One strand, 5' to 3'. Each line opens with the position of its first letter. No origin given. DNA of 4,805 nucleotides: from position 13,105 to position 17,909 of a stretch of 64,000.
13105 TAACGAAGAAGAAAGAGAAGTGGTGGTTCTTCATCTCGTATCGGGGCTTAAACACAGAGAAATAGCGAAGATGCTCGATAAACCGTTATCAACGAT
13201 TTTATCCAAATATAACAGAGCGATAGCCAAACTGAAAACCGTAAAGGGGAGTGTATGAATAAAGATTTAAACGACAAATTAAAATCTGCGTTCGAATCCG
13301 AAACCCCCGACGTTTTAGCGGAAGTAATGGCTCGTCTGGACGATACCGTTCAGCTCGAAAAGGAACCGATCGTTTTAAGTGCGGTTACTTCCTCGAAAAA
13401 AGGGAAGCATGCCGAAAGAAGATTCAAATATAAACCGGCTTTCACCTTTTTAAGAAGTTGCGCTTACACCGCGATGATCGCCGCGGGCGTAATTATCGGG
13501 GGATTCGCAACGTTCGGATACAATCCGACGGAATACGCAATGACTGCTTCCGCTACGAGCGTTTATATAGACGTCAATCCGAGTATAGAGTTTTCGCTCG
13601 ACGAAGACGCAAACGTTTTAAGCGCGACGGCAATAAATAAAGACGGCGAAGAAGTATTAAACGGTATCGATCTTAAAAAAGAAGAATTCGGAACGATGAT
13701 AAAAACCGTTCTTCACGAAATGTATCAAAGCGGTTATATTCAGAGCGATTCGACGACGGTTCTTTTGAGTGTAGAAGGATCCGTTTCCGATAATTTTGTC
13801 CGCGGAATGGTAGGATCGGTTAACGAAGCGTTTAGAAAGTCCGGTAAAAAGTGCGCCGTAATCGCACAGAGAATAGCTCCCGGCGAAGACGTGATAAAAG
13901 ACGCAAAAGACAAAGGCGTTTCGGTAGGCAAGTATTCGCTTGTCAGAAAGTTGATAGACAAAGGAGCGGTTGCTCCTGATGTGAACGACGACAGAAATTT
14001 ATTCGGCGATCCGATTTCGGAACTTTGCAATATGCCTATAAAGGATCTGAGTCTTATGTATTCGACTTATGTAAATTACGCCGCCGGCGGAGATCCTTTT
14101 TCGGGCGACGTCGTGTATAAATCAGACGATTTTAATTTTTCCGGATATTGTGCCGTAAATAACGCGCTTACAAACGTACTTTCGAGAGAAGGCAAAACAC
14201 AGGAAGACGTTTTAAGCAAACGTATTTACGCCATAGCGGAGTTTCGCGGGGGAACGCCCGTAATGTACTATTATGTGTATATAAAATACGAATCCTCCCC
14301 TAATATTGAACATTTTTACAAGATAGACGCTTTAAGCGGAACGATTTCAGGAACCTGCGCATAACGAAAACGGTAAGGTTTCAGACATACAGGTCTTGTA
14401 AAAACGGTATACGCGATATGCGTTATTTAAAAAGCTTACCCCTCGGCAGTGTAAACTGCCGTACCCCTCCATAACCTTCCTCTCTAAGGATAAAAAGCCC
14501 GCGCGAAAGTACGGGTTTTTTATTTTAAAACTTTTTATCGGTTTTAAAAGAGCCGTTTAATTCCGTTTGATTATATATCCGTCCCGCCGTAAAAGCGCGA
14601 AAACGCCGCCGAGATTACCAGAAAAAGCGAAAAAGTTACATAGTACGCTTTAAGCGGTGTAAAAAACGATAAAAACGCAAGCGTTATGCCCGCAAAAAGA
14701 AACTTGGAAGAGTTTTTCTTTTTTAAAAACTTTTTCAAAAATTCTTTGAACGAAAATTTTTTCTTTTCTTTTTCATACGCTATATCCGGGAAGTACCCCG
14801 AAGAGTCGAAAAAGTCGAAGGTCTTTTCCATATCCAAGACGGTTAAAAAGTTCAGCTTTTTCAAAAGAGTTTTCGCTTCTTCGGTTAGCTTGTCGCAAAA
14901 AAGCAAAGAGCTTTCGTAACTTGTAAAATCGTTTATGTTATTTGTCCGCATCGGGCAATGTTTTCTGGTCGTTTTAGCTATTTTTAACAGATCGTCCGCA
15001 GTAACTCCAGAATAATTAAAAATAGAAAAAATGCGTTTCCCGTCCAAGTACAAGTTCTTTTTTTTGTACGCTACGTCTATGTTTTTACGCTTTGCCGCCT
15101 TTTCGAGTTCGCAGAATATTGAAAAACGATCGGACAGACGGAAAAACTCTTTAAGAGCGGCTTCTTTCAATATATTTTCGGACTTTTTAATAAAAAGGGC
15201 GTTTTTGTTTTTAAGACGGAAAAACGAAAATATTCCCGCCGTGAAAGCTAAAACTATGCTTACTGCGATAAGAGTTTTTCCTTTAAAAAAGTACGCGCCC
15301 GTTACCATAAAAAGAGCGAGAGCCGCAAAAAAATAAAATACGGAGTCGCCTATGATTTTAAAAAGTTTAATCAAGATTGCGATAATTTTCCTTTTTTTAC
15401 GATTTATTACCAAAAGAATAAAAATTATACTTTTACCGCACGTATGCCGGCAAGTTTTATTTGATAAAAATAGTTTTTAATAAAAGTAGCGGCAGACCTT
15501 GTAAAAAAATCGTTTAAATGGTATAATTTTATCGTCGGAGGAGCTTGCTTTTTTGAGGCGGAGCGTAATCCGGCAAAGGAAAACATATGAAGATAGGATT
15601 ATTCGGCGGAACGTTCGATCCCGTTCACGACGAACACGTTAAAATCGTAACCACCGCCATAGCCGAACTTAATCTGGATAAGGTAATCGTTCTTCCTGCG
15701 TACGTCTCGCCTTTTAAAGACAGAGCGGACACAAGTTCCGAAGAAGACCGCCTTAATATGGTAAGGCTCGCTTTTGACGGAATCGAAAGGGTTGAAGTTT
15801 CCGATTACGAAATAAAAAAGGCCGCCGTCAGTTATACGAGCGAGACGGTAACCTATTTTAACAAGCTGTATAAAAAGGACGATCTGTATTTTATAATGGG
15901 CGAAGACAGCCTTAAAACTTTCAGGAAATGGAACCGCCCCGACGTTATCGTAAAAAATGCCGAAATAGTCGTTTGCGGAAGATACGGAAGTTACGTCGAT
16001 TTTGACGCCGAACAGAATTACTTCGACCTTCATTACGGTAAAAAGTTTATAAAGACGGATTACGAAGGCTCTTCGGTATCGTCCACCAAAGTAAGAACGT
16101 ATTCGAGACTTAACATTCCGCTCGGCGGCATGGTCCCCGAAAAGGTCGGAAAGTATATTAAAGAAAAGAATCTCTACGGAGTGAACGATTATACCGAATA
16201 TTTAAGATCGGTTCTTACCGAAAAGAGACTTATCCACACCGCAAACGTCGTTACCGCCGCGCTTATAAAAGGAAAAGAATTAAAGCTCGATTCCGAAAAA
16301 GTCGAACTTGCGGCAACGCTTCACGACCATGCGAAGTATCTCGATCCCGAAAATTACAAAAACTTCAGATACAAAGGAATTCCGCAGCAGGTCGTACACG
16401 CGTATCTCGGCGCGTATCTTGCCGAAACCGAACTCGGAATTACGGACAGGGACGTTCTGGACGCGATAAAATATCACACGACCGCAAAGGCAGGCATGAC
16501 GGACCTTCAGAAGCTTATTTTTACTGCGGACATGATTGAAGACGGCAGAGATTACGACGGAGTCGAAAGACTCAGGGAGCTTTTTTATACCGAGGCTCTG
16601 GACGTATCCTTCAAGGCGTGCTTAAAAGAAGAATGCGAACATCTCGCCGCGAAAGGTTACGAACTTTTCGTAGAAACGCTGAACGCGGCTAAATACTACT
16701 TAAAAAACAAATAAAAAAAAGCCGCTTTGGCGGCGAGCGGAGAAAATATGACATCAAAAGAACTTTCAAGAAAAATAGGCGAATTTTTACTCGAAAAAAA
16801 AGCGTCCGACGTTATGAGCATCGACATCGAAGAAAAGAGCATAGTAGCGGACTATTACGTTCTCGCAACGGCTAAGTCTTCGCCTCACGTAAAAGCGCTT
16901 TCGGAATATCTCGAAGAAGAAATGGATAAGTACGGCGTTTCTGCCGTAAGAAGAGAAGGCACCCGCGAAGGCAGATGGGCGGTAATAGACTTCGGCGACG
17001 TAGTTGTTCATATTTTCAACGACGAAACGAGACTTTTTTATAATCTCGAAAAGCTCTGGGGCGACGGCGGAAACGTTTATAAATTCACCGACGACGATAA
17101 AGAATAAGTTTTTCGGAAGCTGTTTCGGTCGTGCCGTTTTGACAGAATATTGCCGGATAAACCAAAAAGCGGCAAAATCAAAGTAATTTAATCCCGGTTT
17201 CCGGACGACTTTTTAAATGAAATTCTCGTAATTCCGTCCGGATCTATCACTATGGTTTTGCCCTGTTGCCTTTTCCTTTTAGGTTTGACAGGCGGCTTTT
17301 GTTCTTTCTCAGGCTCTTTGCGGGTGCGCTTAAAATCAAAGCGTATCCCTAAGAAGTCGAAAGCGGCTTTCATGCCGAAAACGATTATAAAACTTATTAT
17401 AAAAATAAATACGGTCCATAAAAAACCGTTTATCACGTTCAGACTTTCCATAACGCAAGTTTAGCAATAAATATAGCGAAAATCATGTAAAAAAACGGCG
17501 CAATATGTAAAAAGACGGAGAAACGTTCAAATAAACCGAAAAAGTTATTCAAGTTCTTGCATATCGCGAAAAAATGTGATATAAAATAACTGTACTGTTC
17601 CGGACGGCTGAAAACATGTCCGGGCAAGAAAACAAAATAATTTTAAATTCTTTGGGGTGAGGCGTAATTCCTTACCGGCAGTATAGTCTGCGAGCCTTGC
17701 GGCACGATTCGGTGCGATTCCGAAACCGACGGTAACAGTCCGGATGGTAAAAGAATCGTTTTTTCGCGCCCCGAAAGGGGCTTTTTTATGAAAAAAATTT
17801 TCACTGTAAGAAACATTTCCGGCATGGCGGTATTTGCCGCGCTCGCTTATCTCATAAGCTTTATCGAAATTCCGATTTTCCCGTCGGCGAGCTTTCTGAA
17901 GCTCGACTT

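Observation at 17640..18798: FMN riboswitch driving an in-frame RibU-TsaE fusion at the head of the tsaE-tsaB-rimI operon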

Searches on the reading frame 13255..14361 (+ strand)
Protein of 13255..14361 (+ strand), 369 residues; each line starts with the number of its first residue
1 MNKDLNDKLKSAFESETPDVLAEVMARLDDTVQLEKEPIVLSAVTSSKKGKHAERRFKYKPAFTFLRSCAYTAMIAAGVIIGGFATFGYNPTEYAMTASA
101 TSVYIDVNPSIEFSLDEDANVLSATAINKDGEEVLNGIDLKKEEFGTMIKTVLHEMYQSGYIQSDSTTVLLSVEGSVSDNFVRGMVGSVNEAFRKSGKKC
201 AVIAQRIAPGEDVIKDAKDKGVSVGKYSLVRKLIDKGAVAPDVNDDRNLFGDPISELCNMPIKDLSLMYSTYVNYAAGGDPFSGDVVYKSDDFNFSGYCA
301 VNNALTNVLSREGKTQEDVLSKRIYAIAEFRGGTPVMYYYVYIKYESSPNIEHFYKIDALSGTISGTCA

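Call 43: search_protein_families(library=pfam, proteins=[window:13255-14361:+], max_evalue=0.00001)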
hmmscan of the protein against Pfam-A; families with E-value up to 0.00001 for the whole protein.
window:13255-14361:+ (369 aa): 1 family
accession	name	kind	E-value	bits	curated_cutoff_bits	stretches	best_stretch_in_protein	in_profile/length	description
PF23750.1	RsgI_M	-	2.6e-27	96.4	25.3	1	102-231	3-132/133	Anti-sigma factor RsgI-like central domain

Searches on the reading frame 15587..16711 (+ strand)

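Call 4: search_protein_families(library=pfam, proteins=[window:15587-16711:+], max_evalue=0.01)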
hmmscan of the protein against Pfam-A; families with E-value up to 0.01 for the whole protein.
window:15587-16711:+ (375 aa): 2 families
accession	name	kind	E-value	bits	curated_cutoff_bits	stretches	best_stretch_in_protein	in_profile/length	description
PF01467.32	CTP_transf_like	-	7.9e-23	81.6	21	1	5-171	1-132/133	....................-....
PF01966.28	HD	-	7.3e-10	39.6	22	1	214-316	1-112/116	HD domain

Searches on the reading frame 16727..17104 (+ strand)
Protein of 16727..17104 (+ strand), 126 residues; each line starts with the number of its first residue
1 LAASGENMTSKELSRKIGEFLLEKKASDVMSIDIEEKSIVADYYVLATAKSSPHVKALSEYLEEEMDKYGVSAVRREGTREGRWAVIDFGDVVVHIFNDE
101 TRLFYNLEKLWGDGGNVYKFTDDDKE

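Call 4: search_protein_families(library=pfam, proteins=[window:16727-17104:+], max_evalue=0.01)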
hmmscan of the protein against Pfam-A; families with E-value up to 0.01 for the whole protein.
window:16727-17104:+ (126 aa): 1 family
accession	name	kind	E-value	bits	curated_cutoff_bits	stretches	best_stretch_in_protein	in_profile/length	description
PF02410.21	RsfS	-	2.5e-31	108.2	21.6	1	16-111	2-98/98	Ribosomal silencing factor during starvation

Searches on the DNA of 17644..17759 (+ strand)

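Call 26: build_rna_model(alignment_id=A2)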
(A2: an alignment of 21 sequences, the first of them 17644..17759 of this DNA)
Model R1 built from alignment A2 (21 sequences, 150 columns); structure: RNAalifold consensus.
model positions 119; base pairs 26; branch points 3; effective number of sequences 1.46; information 0.59 bits per position. Calibrated on 0.2 Mb of random sequence (short: E-values are rough).
structure used (alignment columns):
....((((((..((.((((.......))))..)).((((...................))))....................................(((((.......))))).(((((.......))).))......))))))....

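Call 29: search_with_rna_model(model_id=R1, sources=[window, L001, L002, L003, L004, L005, L006, L007, L008, L009, L010, L011, L012, L013, L014, L015, L016, L017, L018, L019, L020, L021, L022, L023, L024, L025, L026, L027, L028, L029, L030, L031, L032, L033, L034, L035, L036, L037, L038, L039, L040, L041, L042, L043, L044, L045, L046, L047, L048, L049, L050, L051, L052, L053, L054, L055, L056, L057, L058, L059, L060, L061, L062, L063, L064, L065, L066, L067, L068, L069, L070, L071, L072, L073, L074, L075, L076, L077, L078, L079, L080, L081, L082, L083, L084, L085, L086, L087, L088, L089, L090, L091], max_evalue=0.001)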
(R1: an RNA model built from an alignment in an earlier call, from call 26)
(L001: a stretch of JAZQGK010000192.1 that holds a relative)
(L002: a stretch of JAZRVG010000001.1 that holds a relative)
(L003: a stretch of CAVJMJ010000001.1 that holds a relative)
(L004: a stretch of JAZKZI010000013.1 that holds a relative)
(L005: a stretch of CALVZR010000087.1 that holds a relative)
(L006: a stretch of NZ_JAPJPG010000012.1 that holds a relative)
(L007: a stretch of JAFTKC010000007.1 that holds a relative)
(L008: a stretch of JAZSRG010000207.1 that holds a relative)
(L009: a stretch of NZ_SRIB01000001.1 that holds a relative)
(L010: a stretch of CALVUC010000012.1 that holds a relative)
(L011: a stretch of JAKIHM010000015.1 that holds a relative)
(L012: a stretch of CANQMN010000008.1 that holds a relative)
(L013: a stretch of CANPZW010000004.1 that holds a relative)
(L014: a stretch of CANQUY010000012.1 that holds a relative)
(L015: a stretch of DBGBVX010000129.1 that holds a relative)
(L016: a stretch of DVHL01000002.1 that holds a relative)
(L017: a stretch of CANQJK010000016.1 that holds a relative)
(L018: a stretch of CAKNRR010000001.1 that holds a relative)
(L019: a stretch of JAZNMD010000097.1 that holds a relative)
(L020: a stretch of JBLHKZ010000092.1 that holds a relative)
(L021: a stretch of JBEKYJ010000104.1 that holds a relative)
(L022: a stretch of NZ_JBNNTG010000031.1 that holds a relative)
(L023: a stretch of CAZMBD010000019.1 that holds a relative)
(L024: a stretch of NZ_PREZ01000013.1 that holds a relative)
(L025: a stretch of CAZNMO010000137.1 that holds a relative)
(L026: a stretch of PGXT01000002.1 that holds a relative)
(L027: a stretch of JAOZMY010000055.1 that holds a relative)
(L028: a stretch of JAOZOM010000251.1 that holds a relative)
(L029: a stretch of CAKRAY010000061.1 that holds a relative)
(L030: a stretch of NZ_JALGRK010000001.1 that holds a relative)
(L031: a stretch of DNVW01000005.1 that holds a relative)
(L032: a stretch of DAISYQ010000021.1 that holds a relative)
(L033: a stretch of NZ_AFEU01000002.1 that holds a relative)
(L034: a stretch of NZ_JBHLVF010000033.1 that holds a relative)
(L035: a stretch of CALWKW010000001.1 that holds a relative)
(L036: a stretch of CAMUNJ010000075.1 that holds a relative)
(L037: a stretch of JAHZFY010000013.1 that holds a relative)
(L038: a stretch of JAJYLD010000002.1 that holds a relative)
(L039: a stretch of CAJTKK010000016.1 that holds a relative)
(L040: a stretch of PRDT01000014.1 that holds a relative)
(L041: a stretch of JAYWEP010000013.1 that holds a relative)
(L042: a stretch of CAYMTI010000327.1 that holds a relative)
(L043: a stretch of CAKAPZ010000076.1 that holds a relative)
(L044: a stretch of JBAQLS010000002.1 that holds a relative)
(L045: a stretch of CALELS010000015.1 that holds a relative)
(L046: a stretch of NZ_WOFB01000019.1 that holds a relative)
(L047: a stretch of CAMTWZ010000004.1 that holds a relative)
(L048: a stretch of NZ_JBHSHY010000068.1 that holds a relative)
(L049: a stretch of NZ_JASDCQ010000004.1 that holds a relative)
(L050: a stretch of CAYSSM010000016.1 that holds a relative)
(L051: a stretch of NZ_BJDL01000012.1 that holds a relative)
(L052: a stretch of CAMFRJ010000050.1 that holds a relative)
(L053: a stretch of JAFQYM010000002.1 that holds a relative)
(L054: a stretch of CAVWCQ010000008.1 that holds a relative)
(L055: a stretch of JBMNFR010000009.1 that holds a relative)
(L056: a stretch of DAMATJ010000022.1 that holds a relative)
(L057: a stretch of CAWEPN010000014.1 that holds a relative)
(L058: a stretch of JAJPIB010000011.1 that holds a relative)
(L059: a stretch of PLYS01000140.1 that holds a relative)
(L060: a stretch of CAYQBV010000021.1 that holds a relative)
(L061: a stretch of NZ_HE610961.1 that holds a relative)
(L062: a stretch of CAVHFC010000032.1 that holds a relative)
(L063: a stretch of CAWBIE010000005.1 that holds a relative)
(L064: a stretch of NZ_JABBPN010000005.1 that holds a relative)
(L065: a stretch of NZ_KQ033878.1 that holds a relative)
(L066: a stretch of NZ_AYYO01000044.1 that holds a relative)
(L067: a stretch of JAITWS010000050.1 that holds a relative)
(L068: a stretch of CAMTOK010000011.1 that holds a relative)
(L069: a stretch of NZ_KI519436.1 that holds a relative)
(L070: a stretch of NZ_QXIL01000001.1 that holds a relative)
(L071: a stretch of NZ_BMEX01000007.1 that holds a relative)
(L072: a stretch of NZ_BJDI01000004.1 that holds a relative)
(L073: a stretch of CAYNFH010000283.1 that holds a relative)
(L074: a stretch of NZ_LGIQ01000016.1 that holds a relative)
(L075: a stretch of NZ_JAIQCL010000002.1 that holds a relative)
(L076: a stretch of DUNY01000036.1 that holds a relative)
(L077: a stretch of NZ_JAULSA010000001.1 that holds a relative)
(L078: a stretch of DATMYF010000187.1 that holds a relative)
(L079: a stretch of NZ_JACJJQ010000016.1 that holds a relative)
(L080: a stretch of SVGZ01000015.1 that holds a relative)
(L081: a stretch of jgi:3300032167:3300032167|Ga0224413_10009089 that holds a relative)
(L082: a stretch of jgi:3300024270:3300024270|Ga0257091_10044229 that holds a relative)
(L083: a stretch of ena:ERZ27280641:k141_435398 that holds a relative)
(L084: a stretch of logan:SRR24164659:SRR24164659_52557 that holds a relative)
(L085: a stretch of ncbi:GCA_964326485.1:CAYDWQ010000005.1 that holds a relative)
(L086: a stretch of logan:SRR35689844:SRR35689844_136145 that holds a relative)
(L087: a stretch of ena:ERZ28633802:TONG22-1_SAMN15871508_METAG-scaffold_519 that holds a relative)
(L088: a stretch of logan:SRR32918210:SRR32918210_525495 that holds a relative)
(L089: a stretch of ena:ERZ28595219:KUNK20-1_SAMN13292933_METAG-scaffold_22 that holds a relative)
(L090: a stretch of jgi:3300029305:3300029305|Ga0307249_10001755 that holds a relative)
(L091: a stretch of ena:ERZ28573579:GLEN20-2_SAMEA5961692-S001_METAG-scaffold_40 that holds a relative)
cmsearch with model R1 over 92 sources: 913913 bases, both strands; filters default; matches with E-value up to 0.001: 28.
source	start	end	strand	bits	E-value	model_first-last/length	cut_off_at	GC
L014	3536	3651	+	128.3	1.3e-35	1-119/119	no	0.53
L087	4807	4922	+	126.4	5e-35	1-119/119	no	0.47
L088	1355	1470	+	126.4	5e-35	1-119/119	no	0.47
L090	4828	4942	+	124.3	2.2e-34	1-119/119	no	0.5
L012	2154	2272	+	124.1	2.6e-34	1-119/119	no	0.53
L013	4648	4769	+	123.8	3.2e-34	1-119/119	no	0.5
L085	4810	4928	+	121.7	1.3e-33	1-119/119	no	0.47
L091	4848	4962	+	119.5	6.3e-33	1-119/119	no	0.52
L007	4812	4926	+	119.5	6.6e-33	1-119/119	no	0.46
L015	4770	4888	+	118.7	1.1e-32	1-119/119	no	0.55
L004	4776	4897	+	118.6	1.2e-32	1-119/119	no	0.43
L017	3070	3192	+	118.6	1.2e-32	1-119/119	no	0.5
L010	4717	4835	+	117.4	2.8e-32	1-119/119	no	0.55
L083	4820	4936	+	115.1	1.4e-31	1-119/119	no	0.58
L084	4820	4936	+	115.1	1.4e-31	1-119/119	no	0.58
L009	4799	4912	+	114.9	1.6e-31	1-119/119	no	0.49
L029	3664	3777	+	114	3e-31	1-119/119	no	0.46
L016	2087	2208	+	114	3e-31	1-119/119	no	0.47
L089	4824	4941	+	113.6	4e-31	1-119/119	no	0.53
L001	4700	4829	+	111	2.4e-30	1-119/119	no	0.5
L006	4814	4929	+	111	2.5e-30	1-119/119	no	0.41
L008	2784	2896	+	109.8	5.6e-30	1-119/119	no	0.47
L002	4777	4905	+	107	4e-29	1-119/119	no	0.44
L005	4766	4891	+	104.3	2.8e-28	1-119/119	no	0.52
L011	4747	4879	+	102.2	1.2e-27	1-119/119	no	0.62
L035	4744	4871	-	94.6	2.4e-25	1-119/119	no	0.43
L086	1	95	+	85.4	1.5e-22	25-119/119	5'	0.44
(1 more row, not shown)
